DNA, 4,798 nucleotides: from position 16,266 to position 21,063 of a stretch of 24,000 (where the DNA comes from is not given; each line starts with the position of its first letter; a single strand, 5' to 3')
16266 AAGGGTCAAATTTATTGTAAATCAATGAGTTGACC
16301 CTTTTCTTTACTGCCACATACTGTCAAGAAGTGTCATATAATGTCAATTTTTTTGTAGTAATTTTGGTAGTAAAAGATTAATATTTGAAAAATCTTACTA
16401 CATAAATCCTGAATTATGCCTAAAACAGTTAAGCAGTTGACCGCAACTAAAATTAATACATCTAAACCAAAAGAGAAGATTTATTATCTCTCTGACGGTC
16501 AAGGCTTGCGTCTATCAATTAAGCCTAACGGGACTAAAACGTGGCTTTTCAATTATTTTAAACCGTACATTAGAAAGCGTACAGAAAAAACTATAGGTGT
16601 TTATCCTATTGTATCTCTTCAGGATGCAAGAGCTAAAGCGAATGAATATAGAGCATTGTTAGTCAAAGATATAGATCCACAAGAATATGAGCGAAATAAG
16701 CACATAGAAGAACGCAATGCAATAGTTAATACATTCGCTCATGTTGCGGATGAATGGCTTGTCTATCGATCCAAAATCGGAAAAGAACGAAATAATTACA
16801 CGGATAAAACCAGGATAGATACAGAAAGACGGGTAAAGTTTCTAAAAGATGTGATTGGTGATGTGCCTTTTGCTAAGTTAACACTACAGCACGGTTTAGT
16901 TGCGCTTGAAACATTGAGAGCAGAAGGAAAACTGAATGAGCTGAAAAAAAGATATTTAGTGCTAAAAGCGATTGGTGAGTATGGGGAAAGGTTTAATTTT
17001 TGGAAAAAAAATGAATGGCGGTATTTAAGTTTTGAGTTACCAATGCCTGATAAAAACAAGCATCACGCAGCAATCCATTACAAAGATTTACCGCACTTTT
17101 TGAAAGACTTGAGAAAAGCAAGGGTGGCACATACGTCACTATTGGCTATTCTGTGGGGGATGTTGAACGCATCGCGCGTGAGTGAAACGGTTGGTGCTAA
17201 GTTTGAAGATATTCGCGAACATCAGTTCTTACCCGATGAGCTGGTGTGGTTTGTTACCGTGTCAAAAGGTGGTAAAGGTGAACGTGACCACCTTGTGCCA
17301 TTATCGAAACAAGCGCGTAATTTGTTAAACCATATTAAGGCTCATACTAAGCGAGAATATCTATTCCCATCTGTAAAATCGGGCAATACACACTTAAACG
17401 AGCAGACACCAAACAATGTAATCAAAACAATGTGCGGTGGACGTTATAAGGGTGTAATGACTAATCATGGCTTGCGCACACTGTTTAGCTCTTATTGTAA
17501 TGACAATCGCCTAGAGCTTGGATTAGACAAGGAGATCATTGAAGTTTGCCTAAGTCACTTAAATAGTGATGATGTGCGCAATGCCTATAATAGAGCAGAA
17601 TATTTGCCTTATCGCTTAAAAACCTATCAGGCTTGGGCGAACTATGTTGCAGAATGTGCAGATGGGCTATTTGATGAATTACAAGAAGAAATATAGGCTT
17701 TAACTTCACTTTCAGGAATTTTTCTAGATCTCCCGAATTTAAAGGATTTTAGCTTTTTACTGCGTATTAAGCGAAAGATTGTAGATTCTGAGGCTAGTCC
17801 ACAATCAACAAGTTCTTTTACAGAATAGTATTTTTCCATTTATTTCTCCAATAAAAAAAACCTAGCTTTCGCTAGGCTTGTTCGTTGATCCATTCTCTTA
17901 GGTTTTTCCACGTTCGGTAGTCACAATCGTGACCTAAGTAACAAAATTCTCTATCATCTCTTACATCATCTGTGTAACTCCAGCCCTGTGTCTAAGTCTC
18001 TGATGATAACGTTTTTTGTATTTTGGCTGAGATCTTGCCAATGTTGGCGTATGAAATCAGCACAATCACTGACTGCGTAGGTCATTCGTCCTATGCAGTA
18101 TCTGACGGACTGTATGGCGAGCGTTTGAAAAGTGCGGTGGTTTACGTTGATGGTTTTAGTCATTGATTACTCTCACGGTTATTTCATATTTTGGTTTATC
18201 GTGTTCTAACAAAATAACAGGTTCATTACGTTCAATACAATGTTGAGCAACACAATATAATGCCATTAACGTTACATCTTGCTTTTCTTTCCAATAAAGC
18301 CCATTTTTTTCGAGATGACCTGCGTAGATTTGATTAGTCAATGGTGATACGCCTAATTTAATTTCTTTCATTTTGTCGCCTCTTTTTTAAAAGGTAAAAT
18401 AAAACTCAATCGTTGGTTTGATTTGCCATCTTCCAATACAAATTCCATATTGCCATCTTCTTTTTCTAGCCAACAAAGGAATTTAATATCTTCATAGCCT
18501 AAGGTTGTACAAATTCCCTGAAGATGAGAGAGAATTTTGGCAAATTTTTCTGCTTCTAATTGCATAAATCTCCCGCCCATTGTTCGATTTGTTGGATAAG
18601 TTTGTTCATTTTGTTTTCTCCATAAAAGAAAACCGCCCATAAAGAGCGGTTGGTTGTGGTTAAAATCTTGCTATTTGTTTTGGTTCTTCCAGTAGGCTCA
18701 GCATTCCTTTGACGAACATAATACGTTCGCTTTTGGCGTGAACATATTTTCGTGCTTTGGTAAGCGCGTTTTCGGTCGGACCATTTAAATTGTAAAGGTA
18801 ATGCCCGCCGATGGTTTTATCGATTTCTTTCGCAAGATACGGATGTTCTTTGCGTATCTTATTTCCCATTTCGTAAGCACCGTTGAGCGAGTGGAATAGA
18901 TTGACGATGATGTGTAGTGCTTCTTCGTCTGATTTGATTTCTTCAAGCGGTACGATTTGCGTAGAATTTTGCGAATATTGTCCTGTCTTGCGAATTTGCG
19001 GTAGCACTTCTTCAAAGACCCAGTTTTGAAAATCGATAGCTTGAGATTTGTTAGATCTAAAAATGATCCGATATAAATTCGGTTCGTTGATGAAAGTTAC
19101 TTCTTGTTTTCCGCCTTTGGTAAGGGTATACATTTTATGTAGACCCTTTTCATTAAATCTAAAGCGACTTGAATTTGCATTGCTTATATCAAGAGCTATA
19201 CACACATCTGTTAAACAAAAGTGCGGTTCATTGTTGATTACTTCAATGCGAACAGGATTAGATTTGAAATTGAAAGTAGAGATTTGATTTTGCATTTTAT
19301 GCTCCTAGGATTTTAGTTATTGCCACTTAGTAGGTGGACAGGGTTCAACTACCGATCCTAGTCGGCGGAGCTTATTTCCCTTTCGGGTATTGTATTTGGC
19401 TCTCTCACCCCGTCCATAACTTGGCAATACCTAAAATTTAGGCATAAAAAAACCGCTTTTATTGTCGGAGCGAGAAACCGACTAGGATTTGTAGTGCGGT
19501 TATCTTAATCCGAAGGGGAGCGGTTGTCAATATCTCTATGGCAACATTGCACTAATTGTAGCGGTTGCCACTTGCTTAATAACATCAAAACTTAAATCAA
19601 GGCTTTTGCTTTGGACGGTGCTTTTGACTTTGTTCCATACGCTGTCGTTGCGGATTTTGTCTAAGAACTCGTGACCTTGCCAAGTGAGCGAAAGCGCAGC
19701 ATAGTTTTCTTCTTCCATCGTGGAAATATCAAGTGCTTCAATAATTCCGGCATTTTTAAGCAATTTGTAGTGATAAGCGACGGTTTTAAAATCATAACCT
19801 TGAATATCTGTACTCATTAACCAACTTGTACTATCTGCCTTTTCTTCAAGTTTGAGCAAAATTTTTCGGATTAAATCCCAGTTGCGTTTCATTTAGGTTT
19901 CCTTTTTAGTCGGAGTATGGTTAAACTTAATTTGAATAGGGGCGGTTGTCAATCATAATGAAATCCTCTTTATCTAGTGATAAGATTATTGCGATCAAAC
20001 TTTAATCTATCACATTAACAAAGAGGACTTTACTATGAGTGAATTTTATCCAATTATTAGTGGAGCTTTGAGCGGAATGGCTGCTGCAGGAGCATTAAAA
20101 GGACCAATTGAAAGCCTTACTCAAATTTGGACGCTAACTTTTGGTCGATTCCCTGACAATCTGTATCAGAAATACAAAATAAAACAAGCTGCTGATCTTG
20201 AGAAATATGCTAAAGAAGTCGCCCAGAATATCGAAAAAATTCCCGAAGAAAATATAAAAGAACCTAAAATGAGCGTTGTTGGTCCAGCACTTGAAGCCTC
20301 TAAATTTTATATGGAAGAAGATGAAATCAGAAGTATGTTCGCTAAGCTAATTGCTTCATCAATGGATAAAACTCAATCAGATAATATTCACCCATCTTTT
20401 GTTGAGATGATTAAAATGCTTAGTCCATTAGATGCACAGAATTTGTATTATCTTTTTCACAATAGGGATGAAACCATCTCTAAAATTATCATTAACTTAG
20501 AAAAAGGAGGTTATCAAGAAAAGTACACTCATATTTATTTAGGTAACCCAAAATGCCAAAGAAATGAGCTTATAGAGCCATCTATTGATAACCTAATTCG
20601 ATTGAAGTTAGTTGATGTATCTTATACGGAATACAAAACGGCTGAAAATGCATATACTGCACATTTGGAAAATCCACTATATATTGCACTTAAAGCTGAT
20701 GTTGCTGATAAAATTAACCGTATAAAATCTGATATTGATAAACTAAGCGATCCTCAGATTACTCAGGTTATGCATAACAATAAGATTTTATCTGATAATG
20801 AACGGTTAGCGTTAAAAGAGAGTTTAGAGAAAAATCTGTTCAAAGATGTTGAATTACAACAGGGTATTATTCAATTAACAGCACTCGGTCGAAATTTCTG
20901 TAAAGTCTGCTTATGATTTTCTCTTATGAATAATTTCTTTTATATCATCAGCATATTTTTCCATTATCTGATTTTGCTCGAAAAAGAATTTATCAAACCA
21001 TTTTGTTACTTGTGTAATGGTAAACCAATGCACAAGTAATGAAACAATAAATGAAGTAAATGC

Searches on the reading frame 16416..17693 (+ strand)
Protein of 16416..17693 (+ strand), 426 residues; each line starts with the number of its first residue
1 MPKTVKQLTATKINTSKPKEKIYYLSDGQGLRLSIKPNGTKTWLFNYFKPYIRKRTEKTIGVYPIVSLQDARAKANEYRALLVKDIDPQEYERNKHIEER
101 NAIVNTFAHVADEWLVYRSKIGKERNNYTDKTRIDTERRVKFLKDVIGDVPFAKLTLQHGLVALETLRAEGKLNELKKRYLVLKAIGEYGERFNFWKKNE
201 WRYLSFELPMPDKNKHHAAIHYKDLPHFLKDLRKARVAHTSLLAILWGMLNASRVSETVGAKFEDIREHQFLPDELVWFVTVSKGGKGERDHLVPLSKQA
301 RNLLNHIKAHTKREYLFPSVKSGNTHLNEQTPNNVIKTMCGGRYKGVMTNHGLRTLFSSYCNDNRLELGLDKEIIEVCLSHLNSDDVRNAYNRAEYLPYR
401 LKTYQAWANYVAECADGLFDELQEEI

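Call 57: search_protein_families(library=pfam, proteins=[window:16416-17693:+], max_evalue=0.00001)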
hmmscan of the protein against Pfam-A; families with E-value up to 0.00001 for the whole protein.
window:16416-17693:+ (426 aa): 2 families
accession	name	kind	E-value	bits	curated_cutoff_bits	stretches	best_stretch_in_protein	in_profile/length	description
PF13356.12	Arm-DNA-bind_3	-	3.8e-21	75.4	27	1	8-94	1-82/83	Arm DNA-binding domain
PF00589.27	Phage_integrase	-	1.4e-10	41.7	27.1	1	227-395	10-169/172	Phage integrase family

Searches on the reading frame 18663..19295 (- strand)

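Call 57: search_protein_families(library=pfam, proteins=[window:18663-19295:-], max_evalue=0.00001)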
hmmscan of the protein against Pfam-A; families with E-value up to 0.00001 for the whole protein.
window:18663-19295:- (211 aa): 1 family
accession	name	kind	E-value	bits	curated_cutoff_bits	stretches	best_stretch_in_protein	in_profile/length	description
PF02498.22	Bro-N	-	2.4e-19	70.2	25.6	1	15-99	2-96/96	BRO family, N-terminal domain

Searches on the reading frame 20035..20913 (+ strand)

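Call 57: search_protein_families(library=pfam, proteins=[window:20035-20913:+], max_evalue=0.00001)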
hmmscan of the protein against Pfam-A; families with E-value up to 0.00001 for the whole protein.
window:20035-20913:+ (293 aa): 1 family
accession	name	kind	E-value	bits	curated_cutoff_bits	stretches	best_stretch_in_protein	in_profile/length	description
PF14337.13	Abi_alpha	-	2e-51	175.2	29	1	51-292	2-196/196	Abortive infection alpha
